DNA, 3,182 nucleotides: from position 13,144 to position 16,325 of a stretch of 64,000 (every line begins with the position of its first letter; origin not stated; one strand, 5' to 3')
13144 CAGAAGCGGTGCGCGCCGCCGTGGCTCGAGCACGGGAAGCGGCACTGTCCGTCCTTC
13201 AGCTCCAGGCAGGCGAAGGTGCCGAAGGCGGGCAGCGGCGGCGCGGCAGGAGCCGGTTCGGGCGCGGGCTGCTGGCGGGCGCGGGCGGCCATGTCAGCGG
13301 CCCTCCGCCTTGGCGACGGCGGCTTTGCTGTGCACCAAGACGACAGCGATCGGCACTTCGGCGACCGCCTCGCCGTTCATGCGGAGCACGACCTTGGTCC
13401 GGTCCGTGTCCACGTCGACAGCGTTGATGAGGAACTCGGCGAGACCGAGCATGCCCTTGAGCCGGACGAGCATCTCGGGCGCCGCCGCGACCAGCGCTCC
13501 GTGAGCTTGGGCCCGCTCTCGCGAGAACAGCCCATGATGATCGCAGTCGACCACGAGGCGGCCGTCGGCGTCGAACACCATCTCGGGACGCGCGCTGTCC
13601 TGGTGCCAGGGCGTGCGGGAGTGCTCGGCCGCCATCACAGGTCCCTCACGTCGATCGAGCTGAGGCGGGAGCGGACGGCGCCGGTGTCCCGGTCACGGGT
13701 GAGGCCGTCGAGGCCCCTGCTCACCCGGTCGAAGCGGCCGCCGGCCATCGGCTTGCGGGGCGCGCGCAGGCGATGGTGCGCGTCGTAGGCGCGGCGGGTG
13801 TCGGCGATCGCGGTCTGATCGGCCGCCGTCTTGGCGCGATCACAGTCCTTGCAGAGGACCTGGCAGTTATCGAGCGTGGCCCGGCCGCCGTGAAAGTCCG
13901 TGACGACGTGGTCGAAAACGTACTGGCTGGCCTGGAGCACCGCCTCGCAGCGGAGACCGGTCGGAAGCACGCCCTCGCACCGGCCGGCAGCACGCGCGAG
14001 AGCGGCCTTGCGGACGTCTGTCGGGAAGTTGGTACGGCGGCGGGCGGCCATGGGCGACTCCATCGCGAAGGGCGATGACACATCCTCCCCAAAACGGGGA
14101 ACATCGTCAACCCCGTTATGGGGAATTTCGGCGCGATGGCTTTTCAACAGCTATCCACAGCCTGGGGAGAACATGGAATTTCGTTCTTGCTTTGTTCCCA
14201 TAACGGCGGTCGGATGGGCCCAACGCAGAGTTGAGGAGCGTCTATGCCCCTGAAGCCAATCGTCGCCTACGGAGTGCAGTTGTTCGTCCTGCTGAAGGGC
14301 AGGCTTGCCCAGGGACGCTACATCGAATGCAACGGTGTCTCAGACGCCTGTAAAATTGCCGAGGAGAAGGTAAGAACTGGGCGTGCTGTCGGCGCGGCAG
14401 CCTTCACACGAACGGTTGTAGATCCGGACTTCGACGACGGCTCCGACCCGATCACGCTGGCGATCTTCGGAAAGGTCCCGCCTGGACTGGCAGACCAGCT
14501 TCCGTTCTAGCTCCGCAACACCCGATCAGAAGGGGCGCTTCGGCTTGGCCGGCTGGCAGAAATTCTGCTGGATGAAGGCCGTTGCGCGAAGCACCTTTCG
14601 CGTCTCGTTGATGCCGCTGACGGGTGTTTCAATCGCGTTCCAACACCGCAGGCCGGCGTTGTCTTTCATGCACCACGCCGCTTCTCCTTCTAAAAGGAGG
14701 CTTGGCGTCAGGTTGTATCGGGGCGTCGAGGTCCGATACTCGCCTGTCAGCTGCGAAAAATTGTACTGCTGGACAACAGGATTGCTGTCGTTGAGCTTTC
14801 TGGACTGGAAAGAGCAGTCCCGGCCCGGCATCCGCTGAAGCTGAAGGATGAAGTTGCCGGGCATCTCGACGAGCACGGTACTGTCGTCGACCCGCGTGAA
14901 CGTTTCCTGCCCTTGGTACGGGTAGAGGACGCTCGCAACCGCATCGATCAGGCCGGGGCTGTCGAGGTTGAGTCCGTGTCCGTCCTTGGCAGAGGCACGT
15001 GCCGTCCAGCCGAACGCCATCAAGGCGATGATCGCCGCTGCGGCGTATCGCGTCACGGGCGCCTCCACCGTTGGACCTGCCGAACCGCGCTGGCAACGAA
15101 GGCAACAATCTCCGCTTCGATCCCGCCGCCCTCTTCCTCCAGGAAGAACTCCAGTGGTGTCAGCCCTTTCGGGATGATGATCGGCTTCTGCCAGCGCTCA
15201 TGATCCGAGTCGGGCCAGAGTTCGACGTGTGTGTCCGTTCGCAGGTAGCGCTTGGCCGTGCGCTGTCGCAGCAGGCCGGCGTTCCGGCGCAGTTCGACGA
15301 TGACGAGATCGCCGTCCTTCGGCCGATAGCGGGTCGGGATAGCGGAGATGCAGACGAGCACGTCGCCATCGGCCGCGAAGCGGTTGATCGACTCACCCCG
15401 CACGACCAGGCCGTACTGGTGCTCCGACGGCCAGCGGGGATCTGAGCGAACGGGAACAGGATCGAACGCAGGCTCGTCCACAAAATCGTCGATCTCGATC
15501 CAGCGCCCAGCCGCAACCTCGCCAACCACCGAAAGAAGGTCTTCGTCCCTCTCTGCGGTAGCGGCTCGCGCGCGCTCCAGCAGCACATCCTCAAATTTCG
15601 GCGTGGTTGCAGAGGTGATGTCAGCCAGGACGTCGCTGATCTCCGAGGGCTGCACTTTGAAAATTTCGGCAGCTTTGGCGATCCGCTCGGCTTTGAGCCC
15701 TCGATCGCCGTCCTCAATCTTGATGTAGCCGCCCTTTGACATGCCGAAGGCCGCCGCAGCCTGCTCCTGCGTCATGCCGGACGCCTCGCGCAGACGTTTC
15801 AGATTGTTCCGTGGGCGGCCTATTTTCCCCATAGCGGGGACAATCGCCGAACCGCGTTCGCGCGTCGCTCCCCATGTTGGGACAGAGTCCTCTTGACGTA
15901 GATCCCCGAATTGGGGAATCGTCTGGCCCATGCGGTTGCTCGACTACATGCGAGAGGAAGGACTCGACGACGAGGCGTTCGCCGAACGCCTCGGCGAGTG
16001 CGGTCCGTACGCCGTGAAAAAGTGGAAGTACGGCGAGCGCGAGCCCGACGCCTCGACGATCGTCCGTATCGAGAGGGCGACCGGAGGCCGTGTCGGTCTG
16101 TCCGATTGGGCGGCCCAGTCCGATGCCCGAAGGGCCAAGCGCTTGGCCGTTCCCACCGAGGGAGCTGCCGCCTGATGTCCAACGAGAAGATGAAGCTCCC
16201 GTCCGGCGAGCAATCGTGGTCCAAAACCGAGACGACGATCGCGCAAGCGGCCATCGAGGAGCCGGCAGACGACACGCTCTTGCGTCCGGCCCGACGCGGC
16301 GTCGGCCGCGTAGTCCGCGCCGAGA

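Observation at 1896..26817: Candidate system: a prophage carrying parts of the host cell-cycle/epigenetic circuit (GapR + GcrA-like + MucR + GANTC arrays)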

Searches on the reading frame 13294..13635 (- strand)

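Call 18: search_protein_families(library=pfam, proteins=[window:13294-13635:-], max_evalue=0.01)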
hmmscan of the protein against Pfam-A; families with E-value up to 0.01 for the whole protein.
window:13294-13635:- (113 aa): 0 families

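Call 22: search_protein_families(library=phrogs, proteins=[window:13294-13635:-], max_evalue=0.01)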
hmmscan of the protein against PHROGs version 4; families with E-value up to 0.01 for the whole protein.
window:13294-13635:- (113 aa): 1 family
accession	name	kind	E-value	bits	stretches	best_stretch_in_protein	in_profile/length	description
phrog_1273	-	unknown function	1.1e-06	30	1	1-69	4-75/103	-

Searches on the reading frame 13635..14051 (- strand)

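Call 18: search_protein_families(library=pfam, proteins=[window:13635-14051:-], max_evalue=0.01)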
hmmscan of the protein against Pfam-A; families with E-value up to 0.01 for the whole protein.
window:13635-14051:- (138 aa): 2 families
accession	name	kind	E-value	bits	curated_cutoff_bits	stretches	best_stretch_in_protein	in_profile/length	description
PF01844.29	HNH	-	1.4e-06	28.8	21.4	1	43-76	13-46/47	HNH endonuclease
PF14279.12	HNH_5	-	6.3e-06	26.5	27.5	1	35-75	4-44/56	HNH endonuclease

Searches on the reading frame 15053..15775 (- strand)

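Call 18: search_protein_families(library=pfam, proteins=[window:15053-15775:-], max_evalue=0.01)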
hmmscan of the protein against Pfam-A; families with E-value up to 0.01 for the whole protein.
window:15053-15775:- (240 aa): 4 families
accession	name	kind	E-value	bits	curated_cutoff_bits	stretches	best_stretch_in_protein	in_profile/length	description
PF00717.28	Peptidase_S24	-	3.5e-07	30.4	23.3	1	83-192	2-97/116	Peptidase S24-like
PF01381.28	HTH_3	-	3e-06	27.6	23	1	1-46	10-55/55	Helix-turn-helix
PF13560.12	HTH_31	-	9.6e-05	23.1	27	1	1-46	15-61/64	Helix-turn-helix domain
PF12844.13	HTH_19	-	0.0082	16.5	30.2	0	1-45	13-57/64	Helix-turn-helix domain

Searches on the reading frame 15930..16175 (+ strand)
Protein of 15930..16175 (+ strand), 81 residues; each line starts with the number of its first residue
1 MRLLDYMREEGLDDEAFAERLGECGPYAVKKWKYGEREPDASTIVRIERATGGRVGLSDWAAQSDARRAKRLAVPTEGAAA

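Call 38: search_protein_families(library=pfam, proteins=[window:15930-16175:+], max_evalue=0.01)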
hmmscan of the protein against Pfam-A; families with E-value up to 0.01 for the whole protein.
window:15930-16175:+ (81 aa): 2 families
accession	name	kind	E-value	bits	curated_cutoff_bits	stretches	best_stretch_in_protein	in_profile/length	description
PF01381.28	HTH_3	-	9.1e-05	22.9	23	1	6-52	4-49/55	Helix-turn-helix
PF15943.11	YdaS_toxin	-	0.00045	20.4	30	1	16-56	13-52/65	Bacterial toxin YdaS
